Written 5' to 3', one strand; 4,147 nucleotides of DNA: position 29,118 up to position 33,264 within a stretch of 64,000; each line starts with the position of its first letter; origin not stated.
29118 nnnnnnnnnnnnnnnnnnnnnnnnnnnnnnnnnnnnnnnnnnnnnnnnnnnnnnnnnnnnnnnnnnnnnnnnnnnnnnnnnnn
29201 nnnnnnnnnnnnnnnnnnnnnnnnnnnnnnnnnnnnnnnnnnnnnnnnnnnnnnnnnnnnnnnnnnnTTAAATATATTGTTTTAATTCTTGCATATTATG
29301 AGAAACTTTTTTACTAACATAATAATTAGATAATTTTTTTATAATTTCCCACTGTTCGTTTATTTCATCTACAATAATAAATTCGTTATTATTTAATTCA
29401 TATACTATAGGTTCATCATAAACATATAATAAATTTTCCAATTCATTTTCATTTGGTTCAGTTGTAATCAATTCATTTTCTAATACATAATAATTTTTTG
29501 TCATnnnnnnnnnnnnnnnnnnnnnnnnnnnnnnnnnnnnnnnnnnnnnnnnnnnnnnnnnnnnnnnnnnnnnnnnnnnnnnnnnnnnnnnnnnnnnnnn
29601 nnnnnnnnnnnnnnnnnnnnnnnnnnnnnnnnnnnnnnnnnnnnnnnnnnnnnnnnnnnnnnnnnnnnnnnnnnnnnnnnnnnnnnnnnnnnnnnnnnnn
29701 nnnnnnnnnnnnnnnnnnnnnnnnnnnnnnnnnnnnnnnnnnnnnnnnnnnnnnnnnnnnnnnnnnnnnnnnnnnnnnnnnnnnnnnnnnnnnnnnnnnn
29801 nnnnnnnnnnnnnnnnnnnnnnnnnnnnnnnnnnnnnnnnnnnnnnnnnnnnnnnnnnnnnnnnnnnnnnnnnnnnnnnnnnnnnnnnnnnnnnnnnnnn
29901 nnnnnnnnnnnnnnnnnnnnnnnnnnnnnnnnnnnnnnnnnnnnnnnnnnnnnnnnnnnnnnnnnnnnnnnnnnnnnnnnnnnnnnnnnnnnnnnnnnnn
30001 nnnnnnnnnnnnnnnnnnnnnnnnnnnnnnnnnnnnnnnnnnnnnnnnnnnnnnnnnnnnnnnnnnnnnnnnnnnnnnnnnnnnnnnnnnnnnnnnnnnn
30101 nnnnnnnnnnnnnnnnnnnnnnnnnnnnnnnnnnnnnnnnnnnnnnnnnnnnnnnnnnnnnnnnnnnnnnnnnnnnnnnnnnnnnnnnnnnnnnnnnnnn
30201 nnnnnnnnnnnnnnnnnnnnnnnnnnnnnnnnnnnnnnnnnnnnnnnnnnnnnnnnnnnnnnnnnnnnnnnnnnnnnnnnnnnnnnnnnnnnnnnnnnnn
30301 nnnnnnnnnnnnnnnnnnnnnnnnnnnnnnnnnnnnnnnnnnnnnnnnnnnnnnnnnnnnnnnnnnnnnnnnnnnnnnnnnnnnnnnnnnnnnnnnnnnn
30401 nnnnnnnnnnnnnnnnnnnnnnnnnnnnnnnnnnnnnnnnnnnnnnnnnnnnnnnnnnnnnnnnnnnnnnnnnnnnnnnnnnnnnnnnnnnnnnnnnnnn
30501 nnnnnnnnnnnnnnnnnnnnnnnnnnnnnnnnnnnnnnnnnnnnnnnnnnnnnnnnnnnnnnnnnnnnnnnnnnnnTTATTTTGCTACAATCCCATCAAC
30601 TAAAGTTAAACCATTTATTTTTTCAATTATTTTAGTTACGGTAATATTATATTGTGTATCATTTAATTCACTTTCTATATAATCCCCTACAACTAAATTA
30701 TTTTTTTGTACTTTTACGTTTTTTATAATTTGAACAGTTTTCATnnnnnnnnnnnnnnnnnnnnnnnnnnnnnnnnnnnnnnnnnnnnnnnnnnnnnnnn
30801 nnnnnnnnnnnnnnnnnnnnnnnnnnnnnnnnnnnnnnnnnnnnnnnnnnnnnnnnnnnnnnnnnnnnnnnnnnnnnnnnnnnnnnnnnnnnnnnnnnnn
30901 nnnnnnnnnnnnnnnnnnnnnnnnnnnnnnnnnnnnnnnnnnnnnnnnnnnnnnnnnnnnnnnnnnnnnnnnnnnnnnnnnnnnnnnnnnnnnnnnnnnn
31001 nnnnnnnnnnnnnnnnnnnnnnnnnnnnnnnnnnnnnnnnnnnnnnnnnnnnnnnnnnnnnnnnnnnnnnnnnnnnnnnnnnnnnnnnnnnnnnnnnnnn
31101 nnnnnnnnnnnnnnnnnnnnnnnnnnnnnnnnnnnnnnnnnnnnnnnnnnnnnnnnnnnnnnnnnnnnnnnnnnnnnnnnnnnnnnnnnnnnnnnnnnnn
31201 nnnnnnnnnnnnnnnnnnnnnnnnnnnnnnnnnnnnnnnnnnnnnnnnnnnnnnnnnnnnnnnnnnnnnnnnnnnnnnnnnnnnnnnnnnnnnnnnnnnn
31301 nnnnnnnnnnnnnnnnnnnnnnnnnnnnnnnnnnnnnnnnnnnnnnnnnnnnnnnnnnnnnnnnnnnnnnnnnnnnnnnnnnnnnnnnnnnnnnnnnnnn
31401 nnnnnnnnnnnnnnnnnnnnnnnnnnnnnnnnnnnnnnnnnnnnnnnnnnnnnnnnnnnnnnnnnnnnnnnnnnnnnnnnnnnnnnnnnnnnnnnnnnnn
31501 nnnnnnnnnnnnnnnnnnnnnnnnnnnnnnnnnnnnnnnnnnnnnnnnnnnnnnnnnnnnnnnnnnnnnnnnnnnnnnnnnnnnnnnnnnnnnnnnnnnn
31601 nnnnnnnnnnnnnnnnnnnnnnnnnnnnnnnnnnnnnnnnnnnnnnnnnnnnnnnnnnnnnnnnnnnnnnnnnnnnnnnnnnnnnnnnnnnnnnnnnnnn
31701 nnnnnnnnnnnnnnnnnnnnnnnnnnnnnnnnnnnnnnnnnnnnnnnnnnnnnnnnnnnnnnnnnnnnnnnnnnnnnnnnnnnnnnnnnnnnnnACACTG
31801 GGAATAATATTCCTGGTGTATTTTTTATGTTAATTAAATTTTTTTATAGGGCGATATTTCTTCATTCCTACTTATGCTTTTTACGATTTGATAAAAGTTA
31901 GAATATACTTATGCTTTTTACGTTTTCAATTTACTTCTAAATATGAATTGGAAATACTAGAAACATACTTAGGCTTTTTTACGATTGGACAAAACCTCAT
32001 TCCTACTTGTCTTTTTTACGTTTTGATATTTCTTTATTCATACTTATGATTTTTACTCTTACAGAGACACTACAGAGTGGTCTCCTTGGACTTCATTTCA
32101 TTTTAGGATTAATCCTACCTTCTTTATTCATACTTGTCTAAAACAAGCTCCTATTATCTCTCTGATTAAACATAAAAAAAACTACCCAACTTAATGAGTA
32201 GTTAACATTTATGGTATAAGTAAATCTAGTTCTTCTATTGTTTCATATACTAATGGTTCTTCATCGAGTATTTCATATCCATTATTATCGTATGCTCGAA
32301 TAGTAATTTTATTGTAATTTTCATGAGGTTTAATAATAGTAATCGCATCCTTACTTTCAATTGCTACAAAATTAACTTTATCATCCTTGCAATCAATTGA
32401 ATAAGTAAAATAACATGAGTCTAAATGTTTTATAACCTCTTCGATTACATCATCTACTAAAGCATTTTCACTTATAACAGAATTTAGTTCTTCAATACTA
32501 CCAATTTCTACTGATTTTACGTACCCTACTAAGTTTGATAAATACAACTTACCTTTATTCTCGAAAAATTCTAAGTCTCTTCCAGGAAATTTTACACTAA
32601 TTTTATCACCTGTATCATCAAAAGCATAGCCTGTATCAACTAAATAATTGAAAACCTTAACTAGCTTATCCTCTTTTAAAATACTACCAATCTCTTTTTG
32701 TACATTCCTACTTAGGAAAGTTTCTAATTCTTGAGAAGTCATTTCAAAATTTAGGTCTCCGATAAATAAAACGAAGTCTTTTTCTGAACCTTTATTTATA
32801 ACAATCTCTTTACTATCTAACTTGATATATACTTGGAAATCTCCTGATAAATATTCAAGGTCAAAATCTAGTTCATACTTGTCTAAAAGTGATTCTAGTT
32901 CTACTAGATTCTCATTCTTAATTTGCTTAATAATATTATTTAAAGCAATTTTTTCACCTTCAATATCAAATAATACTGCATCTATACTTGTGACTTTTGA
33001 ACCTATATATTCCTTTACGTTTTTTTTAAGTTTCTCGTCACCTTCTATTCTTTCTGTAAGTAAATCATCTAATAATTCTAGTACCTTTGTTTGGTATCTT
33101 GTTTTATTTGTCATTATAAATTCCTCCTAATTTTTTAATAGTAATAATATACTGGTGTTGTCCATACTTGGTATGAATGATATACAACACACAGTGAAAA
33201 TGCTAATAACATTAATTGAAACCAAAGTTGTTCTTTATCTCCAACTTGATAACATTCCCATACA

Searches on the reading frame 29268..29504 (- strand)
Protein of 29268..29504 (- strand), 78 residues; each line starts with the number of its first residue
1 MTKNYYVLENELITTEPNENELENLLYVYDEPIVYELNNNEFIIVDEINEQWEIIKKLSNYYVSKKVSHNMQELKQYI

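Call 29: search_protein_families(library=phrogs, proteins=[window:29268-29504:-], max_evalue=0.001)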
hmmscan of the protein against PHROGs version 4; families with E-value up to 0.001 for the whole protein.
window:29268-29504:- (78 aa): 1 family
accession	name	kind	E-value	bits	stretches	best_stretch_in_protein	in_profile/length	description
phrog_21531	-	unknown function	3.6e-45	152.9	1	1-78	1-78/81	-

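Call 80: find_encoding_contigs(protein=window:29268-29504:-, flank=6000, max_places=10)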
Protein window:29268-29504:- (78 aa): 3 contigs read that carry it; 2 places shown.
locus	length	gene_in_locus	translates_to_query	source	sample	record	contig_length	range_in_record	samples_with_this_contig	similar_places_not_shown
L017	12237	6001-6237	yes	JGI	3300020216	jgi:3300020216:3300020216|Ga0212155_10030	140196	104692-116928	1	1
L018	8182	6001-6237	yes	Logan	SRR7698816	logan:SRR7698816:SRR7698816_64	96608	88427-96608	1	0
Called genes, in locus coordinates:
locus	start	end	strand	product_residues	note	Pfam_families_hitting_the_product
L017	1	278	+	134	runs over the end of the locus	-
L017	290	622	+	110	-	-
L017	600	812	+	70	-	-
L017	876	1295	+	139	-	-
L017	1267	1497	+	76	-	-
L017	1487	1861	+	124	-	-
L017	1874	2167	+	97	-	-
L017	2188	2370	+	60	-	-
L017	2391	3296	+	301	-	-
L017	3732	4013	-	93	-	-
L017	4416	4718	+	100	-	-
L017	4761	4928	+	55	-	-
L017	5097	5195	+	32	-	-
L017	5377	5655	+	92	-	-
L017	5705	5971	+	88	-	-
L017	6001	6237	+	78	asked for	-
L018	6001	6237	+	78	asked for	-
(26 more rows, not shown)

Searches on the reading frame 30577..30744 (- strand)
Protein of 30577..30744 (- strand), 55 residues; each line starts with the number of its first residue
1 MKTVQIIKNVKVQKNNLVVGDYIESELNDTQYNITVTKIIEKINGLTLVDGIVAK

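Call 29: search_protein_families(library=phrogs, proteins=[window:30577-30744:-], max_evalue=0.001)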
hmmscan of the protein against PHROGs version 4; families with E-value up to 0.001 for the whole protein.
window:30577-30744:- (55 aa): 1 family
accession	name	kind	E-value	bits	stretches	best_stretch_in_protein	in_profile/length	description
phrog_38595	-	unknown function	0.00016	22.9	1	1-44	1-48/64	-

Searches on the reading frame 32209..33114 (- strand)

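Call 30: search_protein_families(library=phrogs, proteins=[window:32209-33114:-], max_evalue=0.001)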
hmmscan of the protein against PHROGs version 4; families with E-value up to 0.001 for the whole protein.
window:32209-33114:- (301 aa): 1 family
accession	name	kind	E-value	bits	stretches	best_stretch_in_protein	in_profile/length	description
phrog_36093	-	unknown function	3.1e-144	481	1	1-300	1-300/307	-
